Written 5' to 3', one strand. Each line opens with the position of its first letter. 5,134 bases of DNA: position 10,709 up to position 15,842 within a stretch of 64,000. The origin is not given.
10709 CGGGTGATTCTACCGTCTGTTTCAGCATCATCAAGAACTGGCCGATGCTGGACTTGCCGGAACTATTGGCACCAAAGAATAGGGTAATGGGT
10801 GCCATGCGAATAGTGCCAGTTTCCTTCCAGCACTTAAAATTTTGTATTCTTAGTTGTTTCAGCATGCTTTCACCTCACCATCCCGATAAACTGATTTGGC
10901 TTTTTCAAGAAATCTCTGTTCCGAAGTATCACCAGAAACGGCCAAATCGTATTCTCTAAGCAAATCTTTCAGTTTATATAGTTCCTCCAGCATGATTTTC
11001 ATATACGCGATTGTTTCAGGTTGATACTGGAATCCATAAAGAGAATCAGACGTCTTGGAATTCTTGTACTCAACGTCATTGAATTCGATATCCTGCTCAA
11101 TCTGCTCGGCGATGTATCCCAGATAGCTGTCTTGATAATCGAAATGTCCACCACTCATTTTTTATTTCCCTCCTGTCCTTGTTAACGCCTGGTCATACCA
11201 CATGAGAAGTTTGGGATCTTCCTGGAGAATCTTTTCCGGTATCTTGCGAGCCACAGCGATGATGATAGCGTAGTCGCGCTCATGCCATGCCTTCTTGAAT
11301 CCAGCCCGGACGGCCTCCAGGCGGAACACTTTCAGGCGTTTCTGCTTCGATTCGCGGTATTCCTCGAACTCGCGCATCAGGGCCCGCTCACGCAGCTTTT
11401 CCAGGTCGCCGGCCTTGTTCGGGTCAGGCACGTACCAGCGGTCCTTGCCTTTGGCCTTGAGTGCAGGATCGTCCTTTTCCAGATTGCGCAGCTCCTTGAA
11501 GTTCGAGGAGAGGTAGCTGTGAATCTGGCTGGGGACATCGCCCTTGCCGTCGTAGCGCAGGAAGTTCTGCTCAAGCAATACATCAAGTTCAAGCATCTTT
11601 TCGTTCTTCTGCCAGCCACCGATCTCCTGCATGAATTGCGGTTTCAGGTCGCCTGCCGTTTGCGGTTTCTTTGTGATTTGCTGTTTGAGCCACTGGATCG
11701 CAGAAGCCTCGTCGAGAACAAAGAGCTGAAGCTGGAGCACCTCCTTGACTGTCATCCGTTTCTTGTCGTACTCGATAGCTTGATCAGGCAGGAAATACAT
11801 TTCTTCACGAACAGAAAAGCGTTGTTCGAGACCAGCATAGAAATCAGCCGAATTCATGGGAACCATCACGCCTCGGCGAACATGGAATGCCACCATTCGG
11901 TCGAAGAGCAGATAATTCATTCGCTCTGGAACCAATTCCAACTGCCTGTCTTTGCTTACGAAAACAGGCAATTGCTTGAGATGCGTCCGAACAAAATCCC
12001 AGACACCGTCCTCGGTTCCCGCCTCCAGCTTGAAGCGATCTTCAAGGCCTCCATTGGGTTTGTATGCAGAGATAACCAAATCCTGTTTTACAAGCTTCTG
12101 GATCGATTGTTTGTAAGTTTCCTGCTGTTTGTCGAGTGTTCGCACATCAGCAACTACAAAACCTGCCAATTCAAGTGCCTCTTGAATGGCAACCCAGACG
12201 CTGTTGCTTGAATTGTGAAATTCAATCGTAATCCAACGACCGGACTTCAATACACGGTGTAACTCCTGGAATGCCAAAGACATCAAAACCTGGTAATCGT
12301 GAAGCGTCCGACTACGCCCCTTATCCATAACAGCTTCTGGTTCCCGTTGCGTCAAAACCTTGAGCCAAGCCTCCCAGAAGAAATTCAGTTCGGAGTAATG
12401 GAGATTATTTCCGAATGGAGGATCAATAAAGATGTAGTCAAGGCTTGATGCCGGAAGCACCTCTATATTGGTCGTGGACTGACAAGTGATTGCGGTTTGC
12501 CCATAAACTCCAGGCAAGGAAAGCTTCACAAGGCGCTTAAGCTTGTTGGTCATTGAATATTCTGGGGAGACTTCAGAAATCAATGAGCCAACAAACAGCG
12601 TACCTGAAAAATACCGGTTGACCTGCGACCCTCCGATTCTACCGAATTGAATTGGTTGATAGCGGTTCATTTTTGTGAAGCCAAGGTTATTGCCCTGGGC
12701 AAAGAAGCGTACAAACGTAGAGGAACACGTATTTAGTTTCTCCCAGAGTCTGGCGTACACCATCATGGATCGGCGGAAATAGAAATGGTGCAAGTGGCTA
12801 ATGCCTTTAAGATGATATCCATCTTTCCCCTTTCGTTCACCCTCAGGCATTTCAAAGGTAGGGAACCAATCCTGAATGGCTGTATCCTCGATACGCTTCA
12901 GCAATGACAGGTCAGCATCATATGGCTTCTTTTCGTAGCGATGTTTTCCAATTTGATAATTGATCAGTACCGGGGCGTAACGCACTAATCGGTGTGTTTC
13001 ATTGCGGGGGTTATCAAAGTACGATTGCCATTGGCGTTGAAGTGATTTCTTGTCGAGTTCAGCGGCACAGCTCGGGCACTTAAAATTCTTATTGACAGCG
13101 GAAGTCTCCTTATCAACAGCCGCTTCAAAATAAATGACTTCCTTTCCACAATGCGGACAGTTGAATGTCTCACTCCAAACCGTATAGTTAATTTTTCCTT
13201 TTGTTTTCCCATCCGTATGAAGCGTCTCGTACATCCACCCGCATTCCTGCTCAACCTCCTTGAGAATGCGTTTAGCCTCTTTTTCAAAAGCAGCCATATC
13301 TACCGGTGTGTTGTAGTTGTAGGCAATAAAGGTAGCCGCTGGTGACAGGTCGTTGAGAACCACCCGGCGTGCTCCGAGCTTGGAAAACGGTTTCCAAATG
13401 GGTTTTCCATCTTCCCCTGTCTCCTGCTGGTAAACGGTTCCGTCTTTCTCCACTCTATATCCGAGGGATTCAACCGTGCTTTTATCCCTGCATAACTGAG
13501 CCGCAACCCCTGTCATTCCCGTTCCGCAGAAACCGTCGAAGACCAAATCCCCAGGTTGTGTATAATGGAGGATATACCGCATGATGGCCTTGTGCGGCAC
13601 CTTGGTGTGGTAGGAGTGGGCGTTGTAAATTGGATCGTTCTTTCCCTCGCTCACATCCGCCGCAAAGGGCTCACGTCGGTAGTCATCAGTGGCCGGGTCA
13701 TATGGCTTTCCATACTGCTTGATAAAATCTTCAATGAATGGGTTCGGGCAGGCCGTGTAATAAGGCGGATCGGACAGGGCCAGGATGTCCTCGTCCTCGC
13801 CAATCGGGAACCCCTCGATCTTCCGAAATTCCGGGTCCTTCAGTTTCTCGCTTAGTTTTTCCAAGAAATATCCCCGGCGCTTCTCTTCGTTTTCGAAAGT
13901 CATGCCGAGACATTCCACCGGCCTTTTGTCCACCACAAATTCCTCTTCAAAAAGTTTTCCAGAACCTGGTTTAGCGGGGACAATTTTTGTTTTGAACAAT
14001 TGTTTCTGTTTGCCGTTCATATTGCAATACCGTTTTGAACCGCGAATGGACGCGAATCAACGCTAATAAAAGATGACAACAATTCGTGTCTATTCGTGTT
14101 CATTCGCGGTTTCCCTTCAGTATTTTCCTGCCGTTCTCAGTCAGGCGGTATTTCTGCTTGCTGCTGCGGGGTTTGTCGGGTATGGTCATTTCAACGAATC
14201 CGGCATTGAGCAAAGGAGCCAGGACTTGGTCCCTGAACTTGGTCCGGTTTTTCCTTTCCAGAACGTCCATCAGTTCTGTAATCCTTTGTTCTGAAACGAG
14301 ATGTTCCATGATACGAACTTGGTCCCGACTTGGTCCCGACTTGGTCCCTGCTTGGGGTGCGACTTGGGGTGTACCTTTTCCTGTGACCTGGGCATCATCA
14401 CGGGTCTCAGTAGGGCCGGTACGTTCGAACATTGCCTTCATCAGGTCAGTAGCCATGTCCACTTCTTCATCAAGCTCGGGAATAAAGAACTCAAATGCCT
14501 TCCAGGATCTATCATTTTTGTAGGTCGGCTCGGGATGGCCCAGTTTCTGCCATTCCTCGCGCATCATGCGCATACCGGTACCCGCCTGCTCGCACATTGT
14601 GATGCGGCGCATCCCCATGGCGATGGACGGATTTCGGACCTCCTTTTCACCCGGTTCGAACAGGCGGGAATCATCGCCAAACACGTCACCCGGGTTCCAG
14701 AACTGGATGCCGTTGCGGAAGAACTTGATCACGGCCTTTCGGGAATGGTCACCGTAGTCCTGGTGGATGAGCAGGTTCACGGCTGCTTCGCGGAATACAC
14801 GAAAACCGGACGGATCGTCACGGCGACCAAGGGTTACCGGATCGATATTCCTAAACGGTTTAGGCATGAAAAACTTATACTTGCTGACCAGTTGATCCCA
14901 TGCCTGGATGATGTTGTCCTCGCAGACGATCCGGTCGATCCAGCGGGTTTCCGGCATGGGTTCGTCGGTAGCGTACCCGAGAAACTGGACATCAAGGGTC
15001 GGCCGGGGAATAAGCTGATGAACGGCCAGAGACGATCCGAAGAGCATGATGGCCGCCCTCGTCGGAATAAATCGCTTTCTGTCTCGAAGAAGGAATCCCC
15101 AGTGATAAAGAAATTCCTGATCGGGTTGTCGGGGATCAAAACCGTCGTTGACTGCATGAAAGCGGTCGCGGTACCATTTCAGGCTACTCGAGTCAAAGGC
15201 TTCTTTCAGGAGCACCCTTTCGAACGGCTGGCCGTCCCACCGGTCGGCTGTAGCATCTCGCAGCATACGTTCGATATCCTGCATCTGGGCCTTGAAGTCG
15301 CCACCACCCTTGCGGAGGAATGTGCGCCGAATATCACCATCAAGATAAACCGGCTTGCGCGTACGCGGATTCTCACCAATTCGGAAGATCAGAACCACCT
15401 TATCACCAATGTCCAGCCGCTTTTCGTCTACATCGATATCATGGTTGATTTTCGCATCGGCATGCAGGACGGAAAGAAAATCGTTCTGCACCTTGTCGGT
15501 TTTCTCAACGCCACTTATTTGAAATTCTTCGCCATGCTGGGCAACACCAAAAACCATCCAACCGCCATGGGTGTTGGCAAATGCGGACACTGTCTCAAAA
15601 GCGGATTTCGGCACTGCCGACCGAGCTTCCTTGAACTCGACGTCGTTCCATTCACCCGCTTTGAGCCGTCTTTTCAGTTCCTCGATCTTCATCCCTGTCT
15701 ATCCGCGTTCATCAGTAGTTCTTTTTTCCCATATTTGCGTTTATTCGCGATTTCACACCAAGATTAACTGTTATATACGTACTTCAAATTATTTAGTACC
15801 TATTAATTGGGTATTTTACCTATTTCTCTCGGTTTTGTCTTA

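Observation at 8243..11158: Four-gene ATPase / PIN-like / RNA-ligase cassette nested inside a BREX type 3 operon: candidate undescribed RNA cut-and-reseal guard module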

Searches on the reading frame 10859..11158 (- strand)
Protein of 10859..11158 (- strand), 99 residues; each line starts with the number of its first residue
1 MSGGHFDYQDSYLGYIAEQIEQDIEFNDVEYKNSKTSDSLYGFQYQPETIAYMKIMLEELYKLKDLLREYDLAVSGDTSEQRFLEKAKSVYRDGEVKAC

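Call 5: search_protein_families(library=pfam, proteins=[window:10859-11158:-], max_evalue=1)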
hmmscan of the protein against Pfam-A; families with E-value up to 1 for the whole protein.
window:10859-11158:- (99 aa): 1 family
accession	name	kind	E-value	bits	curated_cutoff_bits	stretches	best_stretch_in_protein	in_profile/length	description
PF02796.21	HTH_7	-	0.14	12.7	23.8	1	45-75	6-36/45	Helix-turn-helix domain of resolvase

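Call 6: search_protein_families(library=padloc, proteins=[window:10859-11158:-], max_evalue=0.01)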
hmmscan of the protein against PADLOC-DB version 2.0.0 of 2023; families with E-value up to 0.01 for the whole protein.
window:10859-11158:- (99 aa): 0 families

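Call 7: search_protein_families(library=ncbifam, proteins=[window:10859-11158:-], max_evalue=0.01)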
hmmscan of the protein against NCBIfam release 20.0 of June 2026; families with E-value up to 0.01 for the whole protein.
window:10859-11158:- (99 aa): 0 families

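Call 20: find_homologous_proteins(query=window:10859-11158:-, max_evalue=0.001)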
Query window:10859-11158:- (99 aa): 76 proteins with E <= 0.001 among 78 candidates.
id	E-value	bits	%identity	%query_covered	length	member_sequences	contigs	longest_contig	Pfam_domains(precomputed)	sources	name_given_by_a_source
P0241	3.2e-55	202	96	100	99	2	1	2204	-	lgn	-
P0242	2.6e-51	190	89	100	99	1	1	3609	-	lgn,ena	-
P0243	1.5e-45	171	81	100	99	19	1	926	-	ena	-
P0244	4.6e-44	166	78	100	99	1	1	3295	-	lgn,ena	-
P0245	5.6e-44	166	78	100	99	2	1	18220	-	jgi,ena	jgi:hypothetical protein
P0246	2.1e-42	161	78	100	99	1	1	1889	-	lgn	-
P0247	1.2e-41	159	74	100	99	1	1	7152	-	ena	-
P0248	1.3e-41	159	75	100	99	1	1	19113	-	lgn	-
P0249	3.7e-41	157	75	100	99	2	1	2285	-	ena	-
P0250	3.7e-41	157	74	100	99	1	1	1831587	-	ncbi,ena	-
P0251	4.4e-41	157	73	100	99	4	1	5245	-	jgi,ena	-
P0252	6.6e-41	156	72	100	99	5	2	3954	-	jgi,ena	-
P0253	1.9e-40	155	73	100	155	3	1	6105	-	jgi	-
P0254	4.5e-40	154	73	100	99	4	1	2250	-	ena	-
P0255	4.8e-40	154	75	97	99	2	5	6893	-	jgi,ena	-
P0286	1.7e-34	136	64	100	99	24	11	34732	-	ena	-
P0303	8.5e-23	98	53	88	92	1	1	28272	-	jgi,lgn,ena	-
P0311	1.8e-17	81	45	93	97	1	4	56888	-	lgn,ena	-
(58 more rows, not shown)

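Call 52: find_encoding_contigs(protein=P0311, flank=8000, max_places=2)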
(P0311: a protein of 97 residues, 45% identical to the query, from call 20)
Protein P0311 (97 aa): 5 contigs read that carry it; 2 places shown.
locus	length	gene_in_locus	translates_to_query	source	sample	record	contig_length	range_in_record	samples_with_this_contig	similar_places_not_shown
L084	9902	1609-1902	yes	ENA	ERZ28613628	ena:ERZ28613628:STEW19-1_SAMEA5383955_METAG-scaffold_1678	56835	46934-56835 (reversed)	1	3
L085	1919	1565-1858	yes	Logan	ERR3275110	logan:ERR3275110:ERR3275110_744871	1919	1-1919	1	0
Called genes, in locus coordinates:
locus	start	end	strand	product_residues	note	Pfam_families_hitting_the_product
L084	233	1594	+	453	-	PF14239:RRXRR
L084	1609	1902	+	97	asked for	-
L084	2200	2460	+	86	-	-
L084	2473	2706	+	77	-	-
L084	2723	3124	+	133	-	-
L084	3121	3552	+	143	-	-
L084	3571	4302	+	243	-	-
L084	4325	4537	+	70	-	-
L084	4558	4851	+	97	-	-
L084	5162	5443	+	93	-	-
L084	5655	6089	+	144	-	-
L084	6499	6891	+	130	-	-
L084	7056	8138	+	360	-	PF02086:MethyltransfD12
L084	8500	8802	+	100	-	-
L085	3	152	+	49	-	?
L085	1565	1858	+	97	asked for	-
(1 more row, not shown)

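Call 53: find_encoding_contigs(protein=P0303, flank=8000, max_places=2)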
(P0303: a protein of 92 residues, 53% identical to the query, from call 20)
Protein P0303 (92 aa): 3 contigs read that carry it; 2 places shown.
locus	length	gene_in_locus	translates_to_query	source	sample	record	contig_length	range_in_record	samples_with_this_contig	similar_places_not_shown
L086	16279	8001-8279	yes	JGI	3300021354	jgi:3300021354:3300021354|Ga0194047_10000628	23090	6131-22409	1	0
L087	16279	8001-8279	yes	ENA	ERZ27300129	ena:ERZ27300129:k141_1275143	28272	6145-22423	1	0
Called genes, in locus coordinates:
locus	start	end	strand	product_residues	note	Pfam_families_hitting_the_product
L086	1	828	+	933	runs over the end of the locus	PF01555:N6_N4_Mtase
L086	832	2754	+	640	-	PF13175:AAA_15, PF13476:AAA_23 (weak), PF13304:AAA_21, PF12476:DUF3696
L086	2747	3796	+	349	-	-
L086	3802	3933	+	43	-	-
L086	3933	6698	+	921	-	PF02463:SMC_N (faint), PF13304:AAA_21 (weak)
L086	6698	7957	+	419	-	PF04326:SLFN_AlbA_2, PF13749:HATPase_c_4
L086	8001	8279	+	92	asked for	-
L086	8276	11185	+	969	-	PF00176:SNF2-rel_dom, PF00270:DEAD (faint), PF04851:ResIII, PF00271:Helicase_C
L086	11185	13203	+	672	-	PF08665:PglZ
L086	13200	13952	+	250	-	-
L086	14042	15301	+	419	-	PF00149:Metallophos, PF12850:Metallophos_2 (faint)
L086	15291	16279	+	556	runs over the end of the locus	?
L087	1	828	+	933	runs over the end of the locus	PF01555:N6_N4_Mtase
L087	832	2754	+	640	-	PF13175:AAA_15, PF13476:AAA_23 (weak), PF13304:AAA_21, PF12476:DUF3696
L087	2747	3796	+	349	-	-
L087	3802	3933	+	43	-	-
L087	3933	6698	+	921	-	PF02463:SMC_N (faint), PF13304:AAA_21 (weak)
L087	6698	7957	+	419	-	PF04326:SLFN_AlbA_2, PF13749:HATPase_c_4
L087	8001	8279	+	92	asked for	-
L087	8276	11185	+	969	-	PF00176:SNF2-rel_dom, PF00270:DEAD (faint), PF04851:ResIII, PF00271:Helicase_C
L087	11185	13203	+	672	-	PF08665:PglZ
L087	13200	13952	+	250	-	-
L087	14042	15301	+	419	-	PF00149:Metallophos, PF12850:Metallophos_2 (faint)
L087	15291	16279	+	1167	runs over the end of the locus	PF13175:AAA_15 (weak), PF13476:AAA_23, PF13514:AAA_27, PF02463:SMC_N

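Call 54: find_encoding_contigs(protein=P0286, flank=8000, max_places=3)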
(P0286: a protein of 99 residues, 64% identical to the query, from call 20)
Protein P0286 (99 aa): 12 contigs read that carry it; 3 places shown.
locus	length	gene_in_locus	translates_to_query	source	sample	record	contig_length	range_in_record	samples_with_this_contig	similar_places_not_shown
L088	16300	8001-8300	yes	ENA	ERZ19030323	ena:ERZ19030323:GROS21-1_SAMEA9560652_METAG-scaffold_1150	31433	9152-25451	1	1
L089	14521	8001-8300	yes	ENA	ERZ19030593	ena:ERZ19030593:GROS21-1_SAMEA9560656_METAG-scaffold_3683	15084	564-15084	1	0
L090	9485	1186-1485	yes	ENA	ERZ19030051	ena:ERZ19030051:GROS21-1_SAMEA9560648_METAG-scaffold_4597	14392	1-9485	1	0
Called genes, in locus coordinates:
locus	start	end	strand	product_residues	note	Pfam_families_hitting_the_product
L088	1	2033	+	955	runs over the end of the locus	PF01555:N6_N4_Mtase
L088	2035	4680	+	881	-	PF02463:SMC_N (faint), PF13304:AAA_21 (weak)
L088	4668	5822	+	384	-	PF04326:SLFN_AlbA_2, PF13749:HATPase_c_4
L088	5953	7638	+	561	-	PF10592:AIPR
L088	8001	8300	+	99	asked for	-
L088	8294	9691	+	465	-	PF13175:AAA_15, PF13304:AAA_21, PF13175:AAA_15, PF12476:DUF3696 (weak)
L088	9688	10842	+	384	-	PF09414:RNA_ligase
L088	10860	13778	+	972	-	PF00176:SNF2-rel_dom, PF00270:DEAD (faint), PF04851:ResIII, PF00271:Helicase_C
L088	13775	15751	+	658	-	PF08665:PglZ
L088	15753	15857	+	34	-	-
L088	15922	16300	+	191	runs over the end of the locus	-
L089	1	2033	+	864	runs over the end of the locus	?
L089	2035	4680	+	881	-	PF02463:SMC_N (faint), PF13304:AAA_21 (weak)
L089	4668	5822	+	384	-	PF04326:SLFN_AlbA_2, PF13749:HATPase_c_4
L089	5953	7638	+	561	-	PF10592:AIPR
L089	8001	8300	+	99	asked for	-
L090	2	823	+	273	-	?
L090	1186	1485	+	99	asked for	-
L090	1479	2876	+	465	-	PF13175:AAA_15, PF13304:AAA_21, PF13175:AAA_15, PF12476:DUF3696 (weak)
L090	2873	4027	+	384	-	PF09414:RNA_ligase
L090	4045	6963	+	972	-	PF00176:SNF2-rel_dom, PF00270:DEAD (faint), PF04851:ResIII, PF00271:Helicase_C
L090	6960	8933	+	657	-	PF08665:PglZ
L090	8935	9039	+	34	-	-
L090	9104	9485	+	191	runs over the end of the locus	-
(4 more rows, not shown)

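Call 56: search_protein_families(library=phrogs, proteins=[window:10859-11158:-], max_evalue=0.01)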
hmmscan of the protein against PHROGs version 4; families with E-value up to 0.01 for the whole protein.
window:10859-11158:- (99 aa): 0 families

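Call 76: search_protein_families(library=pfam, proteins=[L088:5953-7638:+], max_evalue=0.001)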
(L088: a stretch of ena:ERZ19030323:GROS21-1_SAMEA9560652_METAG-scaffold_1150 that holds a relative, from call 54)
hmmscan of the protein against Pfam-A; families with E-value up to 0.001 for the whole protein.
L088:5953-7638:+ (561 aa): 1 family
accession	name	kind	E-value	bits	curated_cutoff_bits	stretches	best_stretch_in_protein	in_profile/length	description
PF10592.14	AIPR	-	2.5e-54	185.5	25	1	238-509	1-298/308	AIPR protein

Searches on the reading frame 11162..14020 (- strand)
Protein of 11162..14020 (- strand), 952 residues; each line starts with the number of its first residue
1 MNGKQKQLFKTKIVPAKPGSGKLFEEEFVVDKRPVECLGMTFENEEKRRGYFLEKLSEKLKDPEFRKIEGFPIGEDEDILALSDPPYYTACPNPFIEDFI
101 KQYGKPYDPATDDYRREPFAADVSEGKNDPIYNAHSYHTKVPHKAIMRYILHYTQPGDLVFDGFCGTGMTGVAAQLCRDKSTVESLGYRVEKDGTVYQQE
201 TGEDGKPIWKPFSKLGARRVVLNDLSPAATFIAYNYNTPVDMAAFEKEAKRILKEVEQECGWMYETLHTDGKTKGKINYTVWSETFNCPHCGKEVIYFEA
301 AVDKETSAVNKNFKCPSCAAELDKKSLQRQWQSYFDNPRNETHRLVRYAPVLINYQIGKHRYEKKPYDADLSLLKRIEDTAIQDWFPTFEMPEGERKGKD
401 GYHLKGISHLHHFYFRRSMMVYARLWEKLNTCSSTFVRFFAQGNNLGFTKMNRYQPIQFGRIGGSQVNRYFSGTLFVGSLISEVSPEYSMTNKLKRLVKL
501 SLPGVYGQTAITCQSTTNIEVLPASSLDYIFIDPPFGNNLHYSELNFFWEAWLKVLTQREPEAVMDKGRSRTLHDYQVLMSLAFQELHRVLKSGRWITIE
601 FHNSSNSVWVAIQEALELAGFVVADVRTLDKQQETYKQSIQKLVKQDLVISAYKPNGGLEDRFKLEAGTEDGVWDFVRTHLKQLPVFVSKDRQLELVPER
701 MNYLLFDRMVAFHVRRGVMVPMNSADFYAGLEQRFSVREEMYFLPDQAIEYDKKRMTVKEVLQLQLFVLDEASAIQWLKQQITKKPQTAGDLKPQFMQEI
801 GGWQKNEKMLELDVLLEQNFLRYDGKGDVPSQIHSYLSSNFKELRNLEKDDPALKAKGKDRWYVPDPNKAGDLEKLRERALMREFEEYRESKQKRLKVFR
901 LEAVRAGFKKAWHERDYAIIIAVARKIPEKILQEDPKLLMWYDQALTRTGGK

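Call 6: search_protein_families(library=padloc, proteins=[window:11162-14020:-], max_evalue=0.01)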
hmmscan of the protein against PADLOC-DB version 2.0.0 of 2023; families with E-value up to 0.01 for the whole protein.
window:11162-14020:- (952 aa): 27 families (the best 25 are shown)
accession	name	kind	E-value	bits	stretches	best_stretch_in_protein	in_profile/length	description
PDLC02541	PglX|PglXI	-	0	1443.7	1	22-951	5-918/919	PglXI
PDLC03346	MTase_II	-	0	1275.1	3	273-950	357-1065/1068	Type II methyltransferase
PDLC03312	MTase_II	-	2e-74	249.1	3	352-640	953-1247/1344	Type II methyltransferase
PDLC03319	MTase_II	-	2.3e-18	64.3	1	522-656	287-423/503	Type II methyltransferase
PDLC03371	MTase_II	-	5.1e-10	37.3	1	136-175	190-229/260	Type II methyltransferase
PDLC03216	MTase_II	-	1.2e-08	32.3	1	137-178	194-236/364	Type II methyltransferase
PDLC03353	MTase_II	-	2.1e-08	32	1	136-178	188-230/260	Type II methyltransferase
PDLC03738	oMTase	-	2.4e-08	31.1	1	138-179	205-247/376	orphan methyltransferase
PDLC03367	MTase_II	-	3.5e-08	30.2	0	528-623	347-444/633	Type II methyltransferase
PDLC03325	MTase_II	-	8e-08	29.4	1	508-603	274-364/426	Type II methyltransferase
PDLC03299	MTase_II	-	4.6e-07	27.6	1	137-181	196-240/296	Type II methyltransferase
PDLC03300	MTase_II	-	7e-07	26.6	1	136-177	214-256/302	Type II methyltransferase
PDLC02189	DUF1156_MTase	-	4.5e-06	23.2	1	378-559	411-579/944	-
PDLC03339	MTase_II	-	1.1e-05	22.3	1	136-177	209-250/399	Type II methyltransferase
PDLC03636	MTase_III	-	2.2e-05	21.5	1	133-178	340-386/575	Type III methyltransferase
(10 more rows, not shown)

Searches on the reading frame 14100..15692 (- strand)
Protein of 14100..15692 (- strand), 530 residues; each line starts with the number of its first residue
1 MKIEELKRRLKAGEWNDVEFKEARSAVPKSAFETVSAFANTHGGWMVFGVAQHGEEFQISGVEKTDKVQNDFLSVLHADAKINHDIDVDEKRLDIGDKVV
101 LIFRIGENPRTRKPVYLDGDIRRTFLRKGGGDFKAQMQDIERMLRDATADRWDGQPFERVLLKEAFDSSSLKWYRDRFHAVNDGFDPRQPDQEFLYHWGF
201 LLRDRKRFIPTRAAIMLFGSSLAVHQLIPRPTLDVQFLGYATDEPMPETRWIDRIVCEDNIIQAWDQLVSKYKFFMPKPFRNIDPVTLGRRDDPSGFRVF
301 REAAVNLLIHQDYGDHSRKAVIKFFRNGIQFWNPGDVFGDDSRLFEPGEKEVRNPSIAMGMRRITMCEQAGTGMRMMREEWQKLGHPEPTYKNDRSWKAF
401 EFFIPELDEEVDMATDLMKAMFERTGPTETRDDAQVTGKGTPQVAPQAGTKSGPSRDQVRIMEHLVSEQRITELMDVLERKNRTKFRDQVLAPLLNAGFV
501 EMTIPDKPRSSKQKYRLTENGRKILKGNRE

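Call 6: search_protein_families(library=padloc, proteins=[window:14100-15692:-], max_evalue=0.01)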
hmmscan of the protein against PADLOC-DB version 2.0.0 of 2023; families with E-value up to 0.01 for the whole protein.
window:14100-15692:- (530 aa): 2 families
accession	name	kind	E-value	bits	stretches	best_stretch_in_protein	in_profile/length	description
PDLC02394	pAgo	-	2.1e-11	40.3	1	26-394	52-426/1121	-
PDLC02423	PprPDDEXK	-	0.0062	13.8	1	430-497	107-164/449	-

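Call 7: search_protein_families(library=ncbifam, proteins=[window:14100-15692:-], max_evalue=0.01)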
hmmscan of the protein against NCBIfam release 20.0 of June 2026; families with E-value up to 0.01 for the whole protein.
window:14100-15692:- (530 aa): 0 families

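Call 8: search_protein_families(library=pfam, proteins=[window:14100-15692:-], max_evalue=0.01)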
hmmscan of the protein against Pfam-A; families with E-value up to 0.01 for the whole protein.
window:14100-15692:- (530 aa): 3 families
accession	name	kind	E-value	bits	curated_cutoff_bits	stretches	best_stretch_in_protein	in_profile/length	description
PF21247.3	Fic-like_C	-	1.8e-17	63.4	27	1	458-518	2-64/64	Filamentation induced by cAMP protein Fic-like, C-terminal domain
PF04326.19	SLFN_AlbA_2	-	3.4e-15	57.1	25.3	1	14-133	1-115/118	Schlafen, AlbA_2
PF13749.12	HATPase_c_4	-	7.4e-13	48.8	26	1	321-396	5-83/89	Putative ATP-dependent DNA helicase recG C-terminal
